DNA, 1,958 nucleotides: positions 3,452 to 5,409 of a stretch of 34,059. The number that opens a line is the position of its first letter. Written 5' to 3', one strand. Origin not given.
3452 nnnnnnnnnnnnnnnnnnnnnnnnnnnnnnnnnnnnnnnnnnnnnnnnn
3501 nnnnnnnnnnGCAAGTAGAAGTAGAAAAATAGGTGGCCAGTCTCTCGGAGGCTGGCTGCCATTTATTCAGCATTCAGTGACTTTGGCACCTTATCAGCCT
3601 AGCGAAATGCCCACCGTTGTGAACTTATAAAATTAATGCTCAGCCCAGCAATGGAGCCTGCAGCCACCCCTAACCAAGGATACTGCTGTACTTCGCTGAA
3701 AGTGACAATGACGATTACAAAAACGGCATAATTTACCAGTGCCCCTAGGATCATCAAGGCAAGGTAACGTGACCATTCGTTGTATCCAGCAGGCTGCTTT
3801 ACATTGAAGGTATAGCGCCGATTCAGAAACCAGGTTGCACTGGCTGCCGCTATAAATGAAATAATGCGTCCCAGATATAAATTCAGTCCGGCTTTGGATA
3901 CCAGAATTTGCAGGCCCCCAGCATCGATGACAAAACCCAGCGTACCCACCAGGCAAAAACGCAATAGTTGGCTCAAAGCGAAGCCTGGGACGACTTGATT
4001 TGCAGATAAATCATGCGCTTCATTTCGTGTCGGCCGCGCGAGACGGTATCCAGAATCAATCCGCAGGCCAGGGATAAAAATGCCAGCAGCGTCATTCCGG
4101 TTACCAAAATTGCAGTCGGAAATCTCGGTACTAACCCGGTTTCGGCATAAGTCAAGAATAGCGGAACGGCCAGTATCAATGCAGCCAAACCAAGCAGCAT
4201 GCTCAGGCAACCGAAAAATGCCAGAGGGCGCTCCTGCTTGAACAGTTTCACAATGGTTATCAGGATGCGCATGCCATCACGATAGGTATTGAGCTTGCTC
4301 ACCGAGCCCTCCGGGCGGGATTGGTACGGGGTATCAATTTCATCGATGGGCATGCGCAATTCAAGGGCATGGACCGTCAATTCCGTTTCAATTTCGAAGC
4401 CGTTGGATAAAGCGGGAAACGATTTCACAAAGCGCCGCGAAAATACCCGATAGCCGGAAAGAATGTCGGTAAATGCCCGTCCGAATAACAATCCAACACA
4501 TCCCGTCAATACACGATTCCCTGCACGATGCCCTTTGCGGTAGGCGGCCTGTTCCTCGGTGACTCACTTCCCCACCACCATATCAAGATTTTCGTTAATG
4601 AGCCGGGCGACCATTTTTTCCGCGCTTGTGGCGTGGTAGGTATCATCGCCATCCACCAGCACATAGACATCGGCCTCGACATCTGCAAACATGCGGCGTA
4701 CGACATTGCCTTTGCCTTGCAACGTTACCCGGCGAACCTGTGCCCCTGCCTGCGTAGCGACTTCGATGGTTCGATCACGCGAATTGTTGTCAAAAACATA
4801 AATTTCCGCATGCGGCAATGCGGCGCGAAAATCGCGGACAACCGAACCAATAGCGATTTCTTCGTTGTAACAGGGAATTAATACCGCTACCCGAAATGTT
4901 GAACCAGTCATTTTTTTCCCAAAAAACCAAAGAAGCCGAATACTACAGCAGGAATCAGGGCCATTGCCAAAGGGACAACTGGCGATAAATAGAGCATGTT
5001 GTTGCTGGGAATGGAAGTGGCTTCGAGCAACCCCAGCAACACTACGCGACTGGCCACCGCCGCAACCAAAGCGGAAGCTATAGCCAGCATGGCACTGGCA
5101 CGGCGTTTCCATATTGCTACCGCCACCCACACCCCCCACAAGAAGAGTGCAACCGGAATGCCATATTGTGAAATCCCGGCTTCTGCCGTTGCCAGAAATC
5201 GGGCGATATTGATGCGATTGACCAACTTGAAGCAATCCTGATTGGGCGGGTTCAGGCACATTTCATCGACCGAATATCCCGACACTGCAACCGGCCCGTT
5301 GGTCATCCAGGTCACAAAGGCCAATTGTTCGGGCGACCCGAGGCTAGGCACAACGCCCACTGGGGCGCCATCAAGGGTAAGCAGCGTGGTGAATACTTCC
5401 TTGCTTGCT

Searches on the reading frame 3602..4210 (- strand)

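Call 46: search_protein_families(library=pfam, max_evalue=0.00001, proteins=[window:3602-4210:-])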
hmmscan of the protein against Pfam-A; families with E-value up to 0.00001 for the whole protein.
window:3602-4210:- (203 aa): 1 family
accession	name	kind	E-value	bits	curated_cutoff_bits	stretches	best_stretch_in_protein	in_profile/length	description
PF04138.20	GtrA_DPMS_TM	-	3.1e-19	69.7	26.1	1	84-202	1-117/117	GtrA/DPMS, transmembrane domain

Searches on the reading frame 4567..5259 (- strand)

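Call 46: search_protein_families(library=pfam, max_evalue=0.00001, proteins=[window:4567-5259:-])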
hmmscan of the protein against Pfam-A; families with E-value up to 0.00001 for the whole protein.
window:4567-5259:- (231 aa): 2 families
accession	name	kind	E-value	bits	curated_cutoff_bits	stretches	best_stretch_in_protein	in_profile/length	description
PF00535.33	Glycos_transf_2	-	2.1e-14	54.2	23.3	1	126-230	2-113/168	Glycosyl transferase family 2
PF13641.12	Glyco_tranf_2_3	-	2.1e-09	38.2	27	1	123-228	2-119/230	Glycosyltransferase like family 2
